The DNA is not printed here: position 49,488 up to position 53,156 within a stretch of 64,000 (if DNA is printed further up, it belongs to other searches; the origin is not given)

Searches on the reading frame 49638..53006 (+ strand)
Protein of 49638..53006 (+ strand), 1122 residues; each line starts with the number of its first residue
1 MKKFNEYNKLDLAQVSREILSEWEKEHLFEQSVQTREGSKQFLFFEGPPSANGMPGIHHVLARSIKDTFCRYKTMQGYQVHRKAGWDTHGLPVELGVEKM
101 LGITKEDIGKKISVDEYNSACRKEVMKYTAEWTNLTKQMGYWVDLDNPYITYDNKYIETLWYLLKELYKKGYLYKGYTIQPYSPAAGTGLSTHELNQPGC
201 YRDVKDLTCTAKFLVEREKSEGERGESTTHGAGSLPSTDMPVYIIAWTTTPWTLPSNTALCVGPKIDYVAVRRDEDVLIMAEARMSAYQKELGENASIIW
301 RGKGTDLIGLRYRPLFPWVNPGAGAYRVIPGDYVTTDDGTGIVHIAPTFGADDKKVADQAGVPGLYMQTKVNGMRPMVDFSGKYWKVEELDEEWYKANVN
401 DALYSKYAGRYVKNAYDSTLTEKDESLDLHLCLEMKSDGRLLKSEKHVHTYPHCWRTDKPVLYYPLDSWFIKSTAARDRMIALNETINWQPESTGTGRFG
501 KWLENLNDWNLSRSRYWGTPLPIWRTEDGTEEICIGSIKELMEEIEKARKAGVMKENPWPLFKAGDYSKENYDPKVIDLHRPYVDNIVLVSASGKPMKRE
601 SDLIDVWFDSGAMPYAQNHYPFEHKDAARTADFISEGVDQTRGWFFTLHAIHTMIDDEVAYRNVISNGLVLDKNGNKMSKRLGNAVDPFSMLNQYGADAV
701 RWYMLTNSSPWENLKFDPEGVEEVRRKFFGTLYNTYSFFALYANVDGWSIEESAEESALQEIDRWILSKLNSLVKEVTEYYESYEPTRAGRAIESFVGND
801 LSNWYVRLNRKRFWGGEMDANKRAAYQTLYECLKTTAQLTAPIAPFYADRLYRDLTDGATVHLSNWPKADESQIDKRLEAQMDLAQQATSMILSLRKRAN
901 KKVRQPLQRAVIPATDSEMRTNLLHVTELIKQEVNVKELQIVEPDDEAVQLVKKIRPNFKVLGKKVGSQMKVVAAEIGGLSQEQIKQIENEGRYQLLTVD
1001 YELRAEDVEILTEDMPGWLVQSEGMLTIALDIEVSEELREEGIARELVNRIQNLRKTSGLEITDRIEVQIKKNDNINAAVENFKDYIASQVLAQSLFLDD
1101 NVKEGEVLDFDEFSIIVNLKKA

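Call 35: search_protein_families(library=pfam, proteins=[window:49638-53006:+], max_evalue=0.00001)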
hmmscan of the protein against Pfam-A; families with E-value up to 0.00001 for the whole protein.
window:49638-53006:+ (1122 aa): 4 families
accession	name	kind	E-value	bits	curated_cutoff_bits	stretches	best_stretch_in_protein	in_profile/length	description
PF00133.28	tRNA-synt_1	-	4.7e-116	388.4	22.7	1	19-716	2-413/414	tRNA synthetases class I (I, L, M and V)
PF19302.4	DUF5915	-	1.3e-51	175.3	27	1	928-1121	2-194/195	Domain of unknown function (DUF5915)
PF08264.19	Anticodon_1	-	3.7e-37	127.9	25.1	1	763-908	1-145/148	Anticodon-binding domain of tRNA ligase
PF09334.17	tRNA-synt_1g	-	1.6e-15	57.2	20.1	1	51-195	10-135/391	tRNA synthetases class I (M)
